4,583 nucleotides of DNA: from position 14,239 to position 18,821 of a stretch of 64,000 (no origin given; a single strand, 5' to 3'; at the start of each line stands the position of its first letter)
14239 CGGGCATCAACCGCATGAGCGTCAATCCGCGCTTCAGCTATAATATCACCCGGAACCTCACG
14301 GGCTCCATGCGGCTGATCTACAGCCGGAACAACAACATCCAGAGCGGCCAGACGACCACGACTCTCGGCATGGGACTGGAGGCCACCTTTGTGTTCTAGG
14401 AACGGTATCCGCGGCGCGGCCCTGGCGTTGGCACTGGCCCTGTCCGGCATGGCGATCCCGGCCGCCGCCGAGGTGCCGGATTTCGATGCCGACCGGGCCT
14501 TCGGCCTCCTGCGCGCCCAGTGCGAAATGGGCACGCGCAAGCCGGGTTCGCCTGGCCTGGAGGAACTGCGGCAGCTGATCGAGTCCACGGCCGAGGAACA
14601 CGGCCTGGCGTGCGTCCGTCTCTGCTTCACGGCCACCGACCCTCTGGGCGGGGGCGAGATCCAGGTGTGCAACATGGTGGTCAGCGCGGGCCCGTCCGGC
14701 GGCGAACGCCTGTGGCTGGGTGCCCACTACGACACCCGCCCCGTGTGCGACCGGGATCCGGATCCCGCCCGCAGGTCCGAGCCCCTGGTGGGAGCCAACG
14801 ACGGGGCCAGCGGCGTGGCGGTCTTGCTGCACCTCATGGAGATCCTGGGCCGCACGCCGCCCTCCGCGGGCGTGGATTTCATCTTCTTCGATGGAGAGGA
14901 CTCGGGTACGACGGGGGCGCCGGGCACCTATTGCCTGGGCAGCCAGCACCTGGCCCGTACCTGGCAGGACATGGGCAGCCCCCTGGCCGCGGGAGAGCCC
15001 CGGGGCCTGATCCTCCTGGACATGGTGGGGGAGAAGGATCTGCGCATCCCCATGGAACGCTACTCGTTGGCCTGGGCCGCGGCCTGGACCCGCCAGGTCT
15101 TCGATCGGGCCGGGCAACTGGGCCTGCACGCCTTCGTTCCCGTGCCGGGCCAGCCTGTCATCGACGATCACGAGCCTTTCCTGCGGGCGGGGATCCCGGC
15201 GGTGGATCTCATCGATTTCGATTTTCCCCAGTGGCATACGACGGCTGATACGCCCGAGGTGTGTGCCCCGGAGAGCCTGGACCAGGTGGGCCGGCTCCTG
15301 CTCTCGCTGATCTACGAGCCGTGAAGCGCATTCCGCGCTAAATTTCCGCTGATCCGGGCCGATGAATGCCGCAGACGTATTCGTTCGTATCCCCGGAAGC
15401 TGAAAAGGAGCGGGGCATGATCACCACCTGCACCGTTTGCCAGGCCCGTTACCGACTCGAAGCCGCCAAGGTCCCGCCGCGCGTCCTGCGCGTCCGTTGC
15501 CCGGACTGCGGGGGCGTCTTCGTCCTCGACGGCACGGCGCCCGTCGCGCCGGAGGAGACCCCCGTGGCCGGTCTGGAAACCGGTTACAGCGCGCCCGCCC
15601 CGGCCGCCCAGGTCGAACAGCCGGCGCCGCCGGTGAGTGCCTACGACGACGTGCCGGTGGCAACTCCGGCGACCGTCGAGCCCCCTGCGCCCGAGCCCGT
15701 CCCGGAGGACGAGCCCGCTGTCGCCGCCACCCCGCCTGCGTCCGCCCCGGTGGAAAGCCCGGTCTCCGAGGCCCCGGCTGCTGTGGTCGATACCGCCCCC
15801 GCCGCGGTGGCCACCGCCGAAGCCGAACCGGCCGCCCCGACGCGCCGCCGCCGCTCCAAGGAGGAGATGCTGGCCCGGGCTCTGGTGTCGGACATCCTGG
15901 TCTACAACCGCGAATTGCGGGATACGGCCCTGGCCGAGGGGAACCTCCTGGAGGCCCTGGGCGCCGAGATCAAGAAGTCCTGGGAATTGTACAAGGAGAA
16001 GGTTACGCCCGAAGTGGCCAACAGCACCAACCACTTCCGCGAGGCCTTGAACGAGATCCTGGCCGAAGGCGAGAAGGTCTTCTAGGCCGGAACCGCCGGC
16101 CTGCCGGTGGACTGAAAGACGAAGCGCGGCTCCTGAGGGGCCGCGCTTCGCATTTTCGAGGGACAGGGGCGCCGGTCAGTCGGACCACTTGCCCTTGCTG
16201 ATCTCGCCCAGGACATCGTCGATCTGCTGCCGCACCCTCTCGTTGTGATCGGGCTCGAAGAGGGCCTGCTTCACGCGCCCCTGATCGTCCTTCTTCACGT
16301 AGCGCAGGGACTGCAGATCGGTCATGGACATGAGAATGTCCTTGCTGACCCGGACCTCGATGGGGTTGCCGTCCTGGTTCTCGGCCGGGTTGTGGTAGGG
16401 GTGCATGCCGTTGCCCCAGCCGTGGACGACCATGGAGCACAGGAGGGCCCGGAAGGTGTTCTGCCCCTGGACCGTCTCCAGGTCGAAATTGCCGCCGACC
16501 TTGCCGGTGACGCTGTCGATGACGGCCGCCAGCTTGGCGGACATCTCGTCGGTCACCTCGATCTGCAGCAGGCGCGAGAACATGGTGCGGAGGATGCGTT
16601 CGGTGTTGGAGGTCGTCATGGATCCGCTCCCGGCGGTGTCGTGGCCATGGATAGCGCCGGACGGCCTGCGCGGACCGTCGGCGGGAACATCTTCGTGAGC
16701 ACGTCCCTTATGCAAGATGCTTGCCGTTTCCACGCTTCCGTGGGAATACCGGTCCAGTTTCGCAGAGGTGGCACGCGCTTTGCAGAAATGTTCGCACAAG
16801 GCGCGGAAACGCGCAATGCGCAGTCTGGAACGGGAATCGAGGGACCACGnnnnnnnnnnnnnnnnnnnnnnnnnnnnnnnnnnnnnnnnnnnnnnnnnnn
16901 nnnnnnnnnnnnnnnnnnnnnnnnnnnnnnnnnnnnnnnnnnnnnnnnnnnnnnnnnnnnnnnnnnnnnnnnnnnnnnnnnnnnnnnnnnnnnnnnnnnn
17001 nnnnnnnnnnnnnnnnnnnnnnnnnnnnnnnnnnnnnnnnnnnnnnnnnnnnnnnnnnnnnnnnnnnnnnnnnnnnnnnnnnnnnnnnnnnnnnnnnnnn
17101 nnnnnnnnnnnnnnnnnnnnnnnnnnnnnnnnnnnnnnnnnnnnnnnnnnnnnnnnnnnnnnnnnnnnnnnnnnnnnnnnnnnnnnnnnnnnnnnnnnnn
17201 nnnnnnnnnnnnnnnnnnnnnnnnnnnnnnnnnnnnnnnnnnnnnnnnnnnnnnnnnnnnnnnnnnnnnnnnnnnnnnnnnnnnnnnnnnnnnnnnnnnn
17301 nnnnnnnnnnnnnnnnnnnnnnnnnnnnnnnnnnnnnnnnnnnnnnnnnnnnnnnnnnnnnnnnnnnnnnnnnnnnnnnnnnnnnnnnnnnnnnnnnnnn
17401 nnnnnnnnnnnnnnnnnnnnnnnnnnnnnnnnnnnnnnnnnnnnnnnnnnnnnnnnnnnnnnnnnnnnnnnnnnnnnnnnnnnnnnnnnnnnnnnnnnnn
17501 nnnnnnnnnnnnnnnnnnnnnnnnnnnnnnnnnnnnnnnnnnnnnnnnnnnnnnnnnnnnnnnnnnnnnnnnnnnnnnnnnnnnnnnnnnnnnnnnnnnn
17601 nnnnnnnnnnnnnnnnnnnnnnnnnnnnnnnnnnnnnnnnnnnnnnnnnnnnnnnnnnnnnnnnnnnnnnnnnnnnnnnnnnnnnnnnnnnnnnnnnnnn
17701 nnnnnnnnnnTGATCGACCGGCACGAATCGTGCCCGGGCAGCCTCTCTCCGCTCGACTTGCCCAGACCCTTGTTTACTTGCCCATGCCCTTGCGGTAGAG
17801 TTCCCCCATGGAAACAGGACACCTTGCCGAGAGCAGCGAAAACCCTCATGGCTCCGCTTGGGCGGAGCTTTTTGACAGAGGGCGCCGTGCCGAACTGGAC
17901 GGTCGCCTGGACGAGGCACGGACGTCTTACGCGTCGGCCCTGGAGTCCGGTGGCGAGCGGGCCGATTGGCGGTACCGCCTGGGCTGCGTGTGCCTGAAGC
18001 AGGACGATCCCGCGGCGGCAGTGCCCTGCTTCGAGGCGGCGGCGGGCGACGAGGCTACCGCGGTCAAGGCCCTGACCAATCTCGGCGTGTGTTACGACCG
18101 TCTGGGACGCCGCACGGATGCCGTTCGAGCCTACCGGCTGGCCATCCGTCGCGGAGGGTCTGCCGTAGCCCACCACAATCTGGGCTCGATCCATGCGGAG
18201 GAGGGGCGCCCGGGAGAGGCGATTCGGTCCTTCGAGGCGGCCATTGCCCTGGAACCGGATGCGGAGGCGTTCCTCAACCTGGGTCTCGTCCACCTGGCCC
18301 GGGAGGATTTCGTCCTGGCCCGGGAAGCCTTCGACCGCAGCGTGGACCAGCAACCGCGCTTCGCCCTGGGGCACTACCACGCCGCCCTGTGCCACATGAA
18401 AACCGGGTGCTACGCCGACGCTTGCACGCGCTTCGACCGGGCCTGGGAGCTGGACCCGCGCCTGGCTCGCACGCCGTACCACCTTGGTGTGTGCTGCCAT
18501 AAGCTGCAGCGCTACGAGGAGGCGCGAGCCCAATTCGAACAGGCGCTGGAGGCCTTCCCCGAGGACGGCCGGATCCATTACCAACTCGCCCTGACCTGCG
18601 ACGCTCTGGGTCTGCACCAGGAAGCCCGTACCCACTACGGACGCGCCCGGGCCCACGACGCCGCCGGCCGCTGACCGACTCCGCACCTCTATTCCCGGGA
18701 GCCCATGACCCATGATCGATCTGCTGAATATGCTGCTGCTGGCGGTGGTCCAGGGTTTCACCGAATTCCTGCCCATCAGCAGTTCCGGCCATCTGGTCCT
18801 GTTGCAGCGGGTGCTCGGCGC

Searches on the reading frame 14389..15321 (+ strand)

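Call 9: search_protein_families(library=pfam, proteins=[window:14389-15321:+], max_evalue=0.01)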
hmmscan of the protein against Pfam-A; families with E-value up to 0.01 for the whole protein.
window:14389-15321:+ (311 aa): 1 family
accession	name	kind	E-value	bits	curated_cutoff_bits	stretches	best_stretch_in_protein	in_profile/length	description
PF04389.22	Peptidase_M28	-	4.3e-30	105.3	21.3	1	96-307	2-192/193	Peptidase family M28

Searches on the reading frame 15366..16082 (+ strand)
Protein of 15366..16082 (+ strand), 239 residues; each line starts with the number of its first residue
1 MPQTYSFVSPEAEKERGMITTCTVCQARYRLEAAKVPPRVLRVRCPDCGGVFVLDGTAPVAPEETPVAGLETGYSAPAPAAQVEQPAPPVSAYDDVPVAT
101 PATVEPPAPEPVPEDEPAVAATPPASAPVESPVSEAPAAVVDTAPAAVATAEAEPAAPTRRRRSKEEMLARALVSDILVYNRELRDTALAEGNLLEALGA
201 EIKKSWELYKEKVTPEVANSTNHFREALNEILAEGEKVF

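Call 9: search_protein_families(library=pfam, proteins=[window:15366-16082:+], max_evalue=0.01)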
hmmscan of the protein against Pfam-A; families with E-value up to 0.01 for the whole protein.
window:15366-16082:+ (239 aa): 3 families
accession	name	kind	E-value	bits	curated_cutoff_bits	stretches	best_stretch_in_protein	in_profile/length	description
PF13717.11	Zn_ribbon_4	-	1.1e-11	44.9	30.3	1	18-52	1-35/36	zinc-ribbon domain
PF13719.11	Zn_ribbon_5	-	0.00023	21.3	29.3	1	18-53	1-36/37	zinc-ribbon domain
PF13453.11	Zn_ribbon_TFIIB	-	0.0047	16.7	22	1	21-55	1-32/41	Transcription factor zinc-finger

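Call 29: search_solved_structures(query=window:15366-16082:+, max_evalue=10, show_alignments=2)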
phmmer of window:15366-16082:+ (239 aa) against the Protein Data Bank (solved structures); distinct sequences matched with E-value up to 10: 7.
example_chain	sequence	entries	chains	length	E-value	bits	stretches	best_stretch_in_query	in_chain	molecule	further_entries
8zna_A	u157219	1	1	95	4.6e-09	39.7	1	162-234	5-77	RomX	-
2nb9_A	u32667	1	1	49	0.012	18.7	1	18-51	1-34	Uncharacterized protein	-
7zok_A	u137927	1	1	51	0.015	18.3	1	21-53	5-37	Adventurous gliding motility protein X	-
3wwl_A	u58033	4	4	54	0.32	14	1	18-68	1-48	Alpha-aminoadipate carrier protein LysW | OrfF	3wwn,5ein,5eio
9e71_Bc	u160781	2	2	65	0.48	13.4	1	10-51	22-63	Small zinc finger protein HVO-2753-like zinc-binding pocket domain-containing protein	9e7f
9fhl_W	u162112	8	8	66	1.6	11.8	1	35-75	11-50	Small ribosomal subunit protein eS27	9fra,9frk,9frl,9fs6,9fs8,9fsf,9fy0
7sc7_BG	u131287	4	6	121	6.4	9.8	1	79-164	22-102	Sll1873 protein | Translation initiation factor IF-2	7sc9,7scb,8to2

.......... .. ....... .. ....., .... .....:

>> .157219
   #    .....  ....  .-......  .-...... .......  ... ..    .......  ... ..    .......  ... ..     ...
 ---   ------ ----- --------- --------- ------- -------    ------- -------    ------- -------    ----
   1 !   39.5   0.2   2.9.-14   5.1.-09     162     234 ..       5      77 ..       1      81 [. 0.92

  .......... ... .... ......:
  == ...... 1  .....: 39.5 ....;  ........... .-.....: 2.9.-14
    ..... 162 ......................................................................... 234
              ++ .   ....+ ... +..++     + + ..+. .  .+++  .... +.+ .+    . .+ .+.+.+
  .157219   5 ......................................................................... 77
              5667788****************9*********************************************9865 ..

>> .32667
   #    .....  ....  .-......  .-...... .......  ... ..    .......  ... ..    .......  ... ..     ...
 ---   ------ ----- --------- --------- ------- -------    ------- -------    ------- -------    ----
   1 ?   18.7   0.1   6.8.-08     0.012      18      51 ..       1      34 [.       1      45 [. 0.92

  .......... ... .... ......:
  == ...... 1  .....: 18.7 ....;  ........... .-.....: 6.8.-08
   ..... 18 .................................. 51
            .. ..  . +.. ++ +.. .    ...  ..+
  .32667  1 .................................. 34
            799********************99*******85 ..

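Call 74: search_protein_families(library=padloc, proteins=[window:15366-16082:+], max_evalue=0.01)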
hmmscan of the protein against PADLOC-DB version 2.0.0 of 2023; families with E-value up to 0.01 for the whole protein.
window:15366-16082:+ (239 aa): 0 families

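Call 75: search_protein_families(library=ncbifam, proteins=[window:15366-16082:+], max_evalue=0.001)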
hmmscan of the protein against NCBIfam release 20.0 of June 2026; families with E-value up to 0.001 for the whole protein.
window:15366-16082:+ (239 aa): 1 family
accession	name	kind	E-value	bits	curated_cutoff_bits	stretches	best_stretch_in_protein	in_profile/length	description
TIGR02098.1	MJ0042_CXXC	domain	1.1e-08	34.7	20.9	1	18-52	1-35/38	MJ0042-type zinc finger domain-containing protein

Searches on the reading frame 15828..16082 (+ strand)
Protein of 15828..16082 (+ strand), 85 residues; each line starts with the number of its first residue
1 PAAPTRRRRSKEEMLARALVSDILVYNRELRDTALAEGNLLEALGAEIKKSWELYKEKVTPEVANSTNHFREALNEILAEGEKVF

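Call 76: find_homologous_proteins(query=window:15828-16082:+, max_evalue=0.001)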
Query window:15828-16082:+ (85 aa): 88 proteins with E <= 0.001 among 105 candidates.
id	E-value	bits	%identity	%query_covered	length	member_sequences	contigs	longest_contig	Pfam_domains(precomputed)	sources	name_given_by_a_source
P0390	8.4e-39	148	87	100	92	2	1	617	-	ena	-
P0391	9.1e-39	148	86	100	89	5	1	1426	-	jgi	jgi:hypothetical protein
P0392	1.0e-38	148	86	100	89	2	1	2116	-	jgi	jgi:hypothetical protein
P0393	1.3e-38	147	88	96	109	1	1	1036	-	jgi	jgi:molybdopterin converting factor small subunit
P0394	1.3e-37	144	89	94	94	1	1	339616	-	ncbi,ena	-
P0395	1.5e-37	144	87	88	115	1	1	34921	-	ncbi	-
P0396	1.4e-36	141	89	94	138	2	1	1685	-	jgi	jgi:hypothetical protein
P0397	4.2e-36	140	84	100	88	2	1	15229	-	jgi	-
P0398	4.7e-36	139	80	100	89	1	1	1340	-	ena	-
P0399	1.4e-35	138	84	94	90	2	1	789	-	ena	-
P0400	1.9e-35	137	80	100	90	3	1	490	-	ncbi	-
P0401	2.4e-35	137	84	94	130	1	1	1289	-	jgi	jgi:hypothetical protein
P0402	3.2e-35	137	93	85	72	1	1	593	-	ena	-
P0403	5.9e-34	133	76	100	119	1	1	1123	-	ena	-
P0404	9.3e-34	132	82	100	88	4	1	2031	-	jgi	jgi:hypothetical protein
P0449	5.9e-17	79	59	78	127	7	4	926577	-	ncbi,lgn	ncbi:MAG: hypothetical protein AB7N73_02230 [Gemmatimonadales bacterium]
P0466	6.9e-16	75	61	84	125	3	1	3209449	-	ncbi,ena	-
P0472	3.1e-14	70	55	92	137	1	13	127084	PF13717.12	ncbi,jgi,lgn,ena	-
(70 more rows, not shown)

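Call 77: find_encoding_contigs(protein=P0449, flank=6000, max_places=1)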
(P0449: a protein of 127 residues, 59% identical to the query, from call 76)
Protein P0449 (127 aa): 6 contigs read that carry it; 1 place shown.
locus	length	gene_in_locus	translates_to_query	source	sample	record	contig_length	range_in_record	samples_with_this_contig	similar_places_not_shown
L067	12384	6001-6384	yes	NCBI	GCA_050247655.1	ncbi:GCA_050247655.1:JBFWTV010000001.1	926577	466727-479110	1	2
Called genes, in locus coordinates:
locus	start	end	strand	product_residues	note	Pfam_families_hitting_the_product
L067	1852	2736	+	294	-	PF00350:Dynamin_N (faint), PF01926:MMR_HSR1, PF02421:FeoB_N (weak), PF03193:RsgA_GTPase (faint), PF07650:KH_2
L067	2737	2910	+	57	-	PF03966:Trm112p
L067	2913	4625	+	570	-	PF02861:Clp_N, PF01699:Na_Ca_ex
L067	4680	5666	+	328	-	PF00990:GGDEF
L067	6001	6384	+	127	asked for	-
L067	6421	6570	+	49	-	-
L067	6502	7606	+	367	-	PF03462:PCRF, PF00472:RF-1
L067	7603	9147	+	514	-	PF01336:tRNA_anti-codon, PF00152:tRNA-synt_2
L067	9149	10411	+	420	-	PF12704:MacB_PCD, PF02687:FtsX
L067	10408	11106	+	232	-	PF00005:ABC_tran, PF13304:AAA_21 (faint)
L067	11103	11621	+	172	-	PF02151:UVR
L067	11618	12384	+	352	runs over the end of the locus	PF00217:ATP-gua_Ptrans, PF27454:McsB_C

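Call 78: find_encoding_contigs(protein=P0466, flank=6000, max_places=1)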
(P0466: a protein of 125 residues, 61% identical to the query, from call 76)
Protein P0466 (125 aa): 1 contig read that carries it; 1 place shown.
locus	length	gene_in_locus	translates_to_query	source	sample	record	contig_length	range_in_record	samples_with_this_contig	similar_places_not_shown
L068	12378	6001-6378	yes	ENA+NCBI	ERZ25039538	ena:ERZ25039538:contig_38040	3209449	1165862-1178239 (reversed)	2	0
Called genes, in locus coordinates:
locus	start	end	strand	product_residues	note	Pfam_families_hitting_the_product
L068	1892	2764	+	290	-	PF00350:Dynamin_N (faint), PF01926:MMR_HSR1, PF02421:FeoB_N (weak), PF07650:KH_2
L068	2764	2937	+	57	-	PF03966:Trm112p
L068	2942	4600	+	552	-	PF02861:Clp_N, PF01699:Na_Ca_ex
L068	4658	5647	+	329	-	PF00990:GGDEF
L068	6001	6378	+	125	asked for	-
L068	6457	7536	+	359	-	PF03462:PCRF, PF00472:RF-1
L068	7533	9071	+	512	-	PF01336:tRNA_anti-codon, PF00152:tRNA-synt_2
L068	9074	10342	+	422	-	PF12704:MacB_PCD, PF02687:FtsX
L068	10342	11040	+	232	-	PF00005:ABC_tran, PF02463:SMC_N (faint), PF13304:AAA_21 (faint)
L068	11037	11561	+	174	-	PF02151:UVR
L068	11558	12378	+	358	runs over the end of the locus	PF00217:ATP-gua_Ptrans, PF27454:McsB_C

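Call 79: find_encoding_contigs(protein=P0472, flank=6000, max_places=1)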
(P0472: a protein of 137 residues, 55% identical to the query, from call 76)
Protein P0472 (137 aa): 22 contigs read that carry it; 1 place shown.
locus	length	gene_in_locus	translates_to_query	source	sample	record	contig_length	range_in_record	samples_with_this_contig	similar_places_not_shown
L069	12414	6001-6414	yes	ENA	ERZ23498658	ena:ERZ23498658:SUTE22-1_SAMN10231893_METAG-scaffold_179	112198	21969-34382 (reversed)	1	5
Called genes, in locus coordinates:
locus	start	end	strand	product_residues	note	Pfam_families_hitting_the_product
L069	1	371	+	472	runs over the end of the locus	PF00091:Tubulin, PF12327:FtsZ_C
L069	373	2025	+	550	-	PF00515:TPR_1 (faint), PF03704:BTAD (faint), PF07719:TPR_2 (faint), PF12895:ANAPC3 (faint), PF13428:TPR_14 (faint), PF24575:TPR_Slam (faint), PF13432:TPR_16 (weak), PF14559:TPR_19 (weak), +1 more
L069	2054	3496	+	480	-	PF07719:TPR_2 (faint), PF13428:TPR_14 (faint), PF14559:TPR_19 (faint), PF13431:TPR_17 (faint), PF13432:TPR_16 (weak), PF00639:Rotamase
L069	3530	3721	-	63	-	PF00830:Ribosomal_L28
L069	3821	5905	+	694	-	PF17191:RecG_wedge, PF01336:tRNA_anti-codon, PF00176:SNF2-rel_dom (weak), PF04851:ResIII (weak), PF00270:DEAD, PF13604:AAA_30 (faint), PF00271:Helicase_C, PF19833:RecG_dom3_C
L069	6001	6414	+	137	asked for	PF13717:Zn_ribbon_4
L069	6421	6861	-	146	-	-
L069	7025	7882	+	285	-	-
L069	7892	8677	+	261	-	PF02673:BacA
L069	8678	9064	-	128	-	PF00072:Response_reg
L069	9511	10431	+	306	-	PF00140:Sigma70_r1_2, PF04542:Sigma70_r2, PF04539:Sigma70_r3, PF04545:Sigma70_r4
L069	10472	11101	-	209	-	PF01205:Impact_N, PF09186:DUF1949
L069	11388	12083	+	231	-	-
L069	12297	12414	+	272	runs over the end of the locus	PF13517:FG-GAP_3 (faint), PF01839:FG-GAP (faint)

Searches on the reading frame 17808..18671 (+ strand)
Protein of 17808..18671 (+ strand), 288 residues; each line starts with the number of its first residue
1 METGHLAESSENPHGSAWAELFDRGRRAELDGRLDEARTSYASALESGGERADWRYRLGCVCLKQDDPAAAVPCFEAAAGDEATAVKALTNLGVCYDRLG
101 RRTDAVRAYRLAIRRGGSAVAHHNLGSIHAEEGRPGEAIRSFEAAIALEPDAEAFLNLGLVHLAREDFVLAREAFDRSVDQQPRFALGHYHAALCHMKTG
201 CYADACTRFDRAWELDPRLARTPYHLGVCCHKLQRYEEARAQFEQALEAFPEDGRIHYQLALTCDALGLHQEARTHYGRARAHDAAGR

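Call 9: search_protein_families(library=pfam, proteins=[window:17808-18671:+], max_evalue=0.01)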
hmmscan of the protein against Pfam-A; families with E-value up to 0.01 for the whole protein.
window:17808-18671:+ (288 aa): 25 families
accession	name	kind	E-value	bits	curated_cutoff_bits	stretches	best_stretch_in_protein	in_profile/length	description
PF07719.23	TPR_2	-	3e-41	136.5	27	5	224-253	5-34/34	Tetratricopeptide repeat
PF00515.34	TPR_1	-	2.6e-36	122.4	27.8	4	224-253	5-34/34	Tetratricopeptide repeat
PF13181.12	TPR_8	-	6.6e-29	98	25.7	2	224-252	5-33/34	Tetratricopeptide repeat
PF13432.12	TPR_16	-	4.9e-28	97.6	32.7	4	125-183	3-62/65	Tetratricopeptide repeat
PF13424.12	TPR_12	-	4.2e-27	94.6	30.1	3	220-282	3-73/77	Tetratricopeptide repeat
PF14559.12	TPR_19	-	2.3e-20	73.1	25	3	234-284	5-55/68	Tetratricopeptide repeat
PF13414.12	TPR_11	-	5.2e-18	64.9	26.8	2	126-163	1-39/42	TPR repeat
PF13428.12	TPR_14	-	3.4e-17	61.6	23.5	2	226-261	7-42/44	Tetratricopeptide repeat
PF13431.12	TPR_17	-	6.9e-17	60.7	24.4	0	243-274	2-33/34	Tetratricopeptide repeat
PF13176.12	TPR_7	-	2.4e-16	58.8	27.9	2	121-151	1-31/36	Tetratricopeptide repeat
PF13174.12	TPR_6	-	2.1e-15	56.7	26.3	0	88-114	2-28/33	Tetratricopeptide repeat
PF12895.13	ANAPC3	-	1e-10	42.2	27.2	1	190-245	27-81/82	Anaphase-promoting complex, cyclosome, subunit 3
PF13374.12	TPR_10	-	6.1e-08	32.9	27.5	0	88-115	4-31/42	Tetratricopeptide repeat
PF13371.12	TPR_9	-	1.5e-07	31.7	35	0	160-218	3-61/73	Tetratricopeptide repeat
PF07721.20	TPR_4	-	3.3e-07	30.7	27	0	119-142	1-24/26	Tetratricopeptide repeat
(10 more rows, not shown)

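Call 74: search_protein_families(library=padloc, proteins=[window:17808-18671:+], max_evalue=0.01)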
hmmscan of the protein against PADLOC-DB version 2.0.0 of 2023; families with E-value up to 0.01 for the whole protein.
window:17808-18671:+ (288 aa): 2 families
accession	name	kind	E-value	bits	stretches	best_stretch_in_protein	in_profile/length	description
PDLC01171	TPR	-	0.0022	15.1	1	15-181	137-316/504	TPR repeats containing protein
PDLC01101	PrimPol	-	0.0043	13.8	1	49-138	30-119/490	adaptation polymerase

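Call 75: search_protein_families(library=ncbifam, proteins=[window:17808-18671:+], max_evalue=0.001)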
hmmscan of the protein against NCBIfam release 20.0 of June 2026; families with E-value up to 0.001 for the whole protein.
window:17808-18671:+ (288 aa): 23 families
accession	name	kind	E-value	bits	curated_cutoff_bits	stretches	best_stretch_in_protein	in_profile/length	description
NF040959.1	MamA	equivalog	1.1e-29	103.4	200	2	122-281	40-200/204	magnetosome protein MamA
NF033762.1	social_mot_Tgl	equivalog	4.7e-20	72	225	2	100-245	80-229/252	social motility TPR repeat lipoprotein Tgl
TIGR02552.1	LcrH_SycD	equivalog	2.3e-19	69.5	104.8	3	193-252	59-118/136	SycD/LcrH family type III secretion system chaperone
TIGR02521.1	type_IV_pilW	equivalog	5e-19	68.8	154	1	50-211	29-194/234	type IV pilus biogenesis/stability protein PilW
TIGR02917.1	PEP_TPR_lipo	equivalog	2.5e-18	65.4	312.2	1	121-284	195-359/899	XrtA/PEP-CTERM system TPR-repeat protein PrsT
NF033920.0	C39_PA2778_fam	equivalog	5.6e-13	48.9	150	0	132-217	169-255/255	PA2778 family cysteine peptidase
NF033758.1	gliding_GltE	equivalog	8.5e-13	48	225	1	122-234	225-338/411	adventurous gliding motility TPR repeat lipoprotein GltE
TIGR00990.1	3a0801s09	subfamily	7.3e-12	44.7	757.25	1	118-253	330-466/615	mitochondrial import receptor subunit TOM70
NF047371.1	FlcA_CTERM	equivalog_domain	2.4e-10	39.5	300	1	198-281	451-534/646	periplasmic flagellar collar protein FlcA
TIGR00540.1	TPR_hemY_coli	hypoth_equivalog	6.4e-10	38.3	142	1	207-278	313-383/385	heme biosynthesis-associated TPR protein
NF002725.1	PRK02603.1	equivalog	1.7e-09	38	143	0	24-104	41-124/173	photosystem I assembly protein Ycf3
NF008391.2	PRK11189.1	equivalog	7.5e-09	35.5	250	1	170-254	83-167/297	lipoprotein NlpI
TIGR02795.1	tol_pal_ybgF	equivalog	7.9e-09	36.1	90.1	1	160-253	10-109/119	tol-pal system protein YbgF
NF047507.1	TPR_BatC_Lepto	exception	2.1e-08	33.9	175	0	211-282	17-86/214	TPR repeat-containing protein BatC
NF052415.1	T3SS_chap_SctY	equivalog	1.2e-06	29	70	0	195-278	15-101/106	type III secretion apparatus assembly chaperone SctY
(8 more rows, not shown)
